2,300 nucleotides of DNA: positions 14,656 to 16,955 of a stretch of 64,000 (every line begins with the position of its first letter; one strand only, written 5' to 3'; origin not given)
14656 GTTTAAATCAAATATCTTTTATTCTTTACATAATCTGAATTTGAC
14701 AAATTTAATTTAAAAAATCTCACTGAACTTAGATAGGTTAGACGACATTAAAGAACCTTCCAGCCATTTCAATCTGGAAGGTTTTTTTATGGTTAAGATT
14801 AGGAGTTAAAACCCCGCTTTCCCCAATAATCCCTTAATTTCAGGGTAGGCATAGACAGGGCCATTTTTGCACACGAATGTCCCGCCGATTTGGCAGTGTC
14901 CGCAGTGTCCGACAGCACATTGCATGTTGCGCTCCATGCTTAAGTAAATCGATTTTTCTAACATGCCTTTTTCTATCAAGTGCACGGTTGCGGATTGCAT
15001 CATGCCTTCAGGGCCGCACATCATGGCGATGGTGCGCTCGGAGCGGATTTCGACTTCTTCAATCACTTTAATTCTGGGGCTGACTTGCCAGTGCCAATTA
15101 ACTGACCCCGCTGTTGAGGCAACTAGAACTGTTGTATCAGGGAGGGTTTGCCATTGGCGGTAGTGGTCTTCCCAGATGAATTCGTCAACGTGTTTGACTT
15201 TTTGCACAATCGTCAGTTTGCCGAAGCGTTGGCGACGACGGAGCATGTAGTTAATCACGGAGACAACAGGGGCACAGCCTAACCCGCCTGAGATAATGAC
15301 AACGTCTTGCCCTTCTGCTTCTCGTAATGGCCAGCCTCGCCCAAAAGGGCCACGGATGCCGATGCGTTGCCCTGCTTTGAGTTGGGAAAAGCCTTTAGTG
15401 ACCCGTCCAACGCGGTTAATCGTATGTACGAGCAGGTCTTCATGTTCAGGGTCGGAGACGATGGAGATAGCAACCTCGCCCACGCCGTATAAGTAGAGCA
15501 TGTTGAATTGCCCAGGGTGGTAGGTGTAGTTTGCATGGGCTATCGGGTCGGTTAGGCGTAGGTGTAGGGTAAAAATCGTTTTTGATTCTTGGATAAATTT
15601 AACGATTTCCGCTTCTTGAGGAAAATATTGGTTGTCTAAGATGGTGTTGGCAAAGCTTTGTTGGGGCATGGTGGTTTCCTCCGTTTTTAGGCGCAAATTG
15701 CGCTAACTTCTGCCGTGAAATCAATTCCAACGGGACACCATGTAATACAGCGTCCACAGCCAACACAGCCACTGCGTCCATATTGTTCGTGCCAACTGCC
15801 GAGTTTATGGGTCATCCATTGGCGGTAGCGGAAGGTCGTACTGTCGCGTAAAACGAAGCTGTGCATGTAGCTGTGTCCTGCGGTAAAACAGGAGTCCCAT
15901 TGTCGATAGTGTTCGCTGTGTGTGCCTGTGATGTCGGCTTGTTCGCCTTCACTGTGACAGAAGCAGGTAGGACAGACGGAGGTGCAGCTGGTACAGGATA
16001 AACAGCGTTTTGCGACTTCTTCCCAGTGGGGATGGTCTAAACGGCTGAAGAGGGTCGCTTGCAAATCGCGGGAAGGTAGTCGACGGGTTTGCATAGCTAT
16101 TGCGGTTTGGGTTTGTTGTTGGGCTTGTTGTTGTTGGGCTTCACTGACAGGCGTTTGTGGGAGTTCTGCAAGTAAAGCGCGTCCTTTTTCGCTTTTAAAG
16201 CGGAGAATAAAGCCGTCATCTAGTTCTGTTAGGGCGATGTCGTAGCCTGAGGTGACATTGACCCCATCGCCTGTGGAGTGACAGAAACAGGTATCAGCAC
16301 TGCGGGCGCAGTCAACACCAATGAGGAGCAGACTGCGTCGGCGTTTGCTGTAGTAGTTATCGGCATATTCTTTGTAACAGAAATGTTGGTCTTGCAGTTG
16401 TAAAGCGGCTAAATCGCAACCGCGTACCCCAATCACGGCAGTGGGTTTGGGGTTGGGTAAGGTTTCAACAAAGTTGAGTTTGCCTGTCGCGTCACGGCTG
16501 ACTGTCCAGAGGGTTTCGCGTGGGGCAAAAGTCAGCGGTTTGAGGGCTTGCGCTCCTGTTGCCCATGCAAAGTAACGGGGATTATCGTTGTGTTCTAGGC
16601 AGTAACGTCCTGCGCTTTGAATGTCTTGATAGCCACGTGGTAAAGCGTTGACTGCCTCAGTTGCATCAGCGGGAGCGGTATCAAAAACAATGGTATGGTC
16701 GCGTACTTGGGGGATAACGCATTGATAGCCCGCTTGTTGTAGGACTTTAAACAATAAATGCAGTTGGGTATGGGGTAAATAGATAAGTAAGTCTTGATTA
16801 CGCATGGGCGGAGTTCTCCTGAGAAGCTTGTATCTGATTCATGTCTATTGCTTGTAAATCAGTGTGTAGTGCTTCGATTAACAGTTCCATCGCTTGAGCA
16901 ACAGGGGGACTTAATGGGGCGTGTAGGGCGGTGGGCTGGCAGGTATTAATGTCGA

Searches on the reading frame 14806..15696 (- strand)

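Call 88: search_protein_families(library=pfam, proteins=[window:14806-15696:-], max_evalue=0.001)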
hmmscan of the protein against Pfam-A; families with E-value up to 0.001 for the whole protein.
window:14806-15696:- (296 aa): 3 families
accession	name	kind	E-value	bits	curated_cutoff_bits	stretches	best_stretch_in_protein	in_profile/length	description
PF00175.26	NAD_binding_1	-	4.2e-11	43.9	22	1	135-236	2-107/109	Oxidoreductase NAD-binding domain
PF10418.14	DHODB_Fe-S_bind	-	2.8e-07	30.6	23.9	1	255-287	1-40/41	Iron-sulfur cluster binding domain of dihydroorotate dehydrogenase B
PF00970.30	FAD_binding_6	-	0.00091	20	21.1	0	32-120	5-96/99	Oxidoreductase FAD-binding domain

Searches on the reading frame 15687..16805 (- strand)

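Call 88: search_protein_families(library=pfam, proteins=[window:15687-16805:-], max_evalue=0.001)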
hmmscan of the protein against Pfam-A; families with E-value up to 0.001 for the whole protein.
window:15687-16805:- (372 aa): 11 families
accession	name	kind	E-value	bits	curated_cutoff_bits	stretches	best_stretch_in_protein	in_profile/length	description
PF17179.9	Fer4_22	-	3.8e-30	105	27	1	267-361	1-95/95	4Fe-4S dicluster domain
PF12838.12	Fer4_7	-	2.9e-08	34.5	27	0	341-361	32-52/52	4Fe-4S dicluster domain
PF13534.11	Fer4_17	-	6.6e-07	30.2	22.2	0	245-280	26-58/61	4Fe-4S dicluster domain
PF13237.11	Fer4_10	-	1.8e-06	28.2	25.5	0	344-359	6-21/53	4Fe-4S dicluster domain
PF14697.11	Fer4_21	-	2.8e-06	27.8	35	0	344-359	38-53/59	4Fe-4S dicluster domain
PF12797.12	Fer4_2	-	4.3e-06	26.8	24.5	0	345-359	8-22/22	4Fe-4S binding domain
PF13746.11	Fer4_18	-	6.4e-06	26.8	27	0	333-365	47-79/114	4Fe-4S dicluster domain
PF13183.11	Fer4_8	-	6.7e-06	27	27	1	265-361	2-68/68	4Fe-4S dicluster domain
PF25160.1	LdpA_Fe-S-bd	-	6.4e-05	23.1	27.6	0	345-360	26-41/49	LdpA Fe-S cluster-binding domain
PF13187.11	Fer4_9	-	9.3e-05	22.8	27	1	267-360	1-50/52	4Fe-4S dicluster domain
PF13484.11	Fer4_16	-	0.00076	20.7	30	0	347-360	2-15/66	4Fe-4S double cluster binding domain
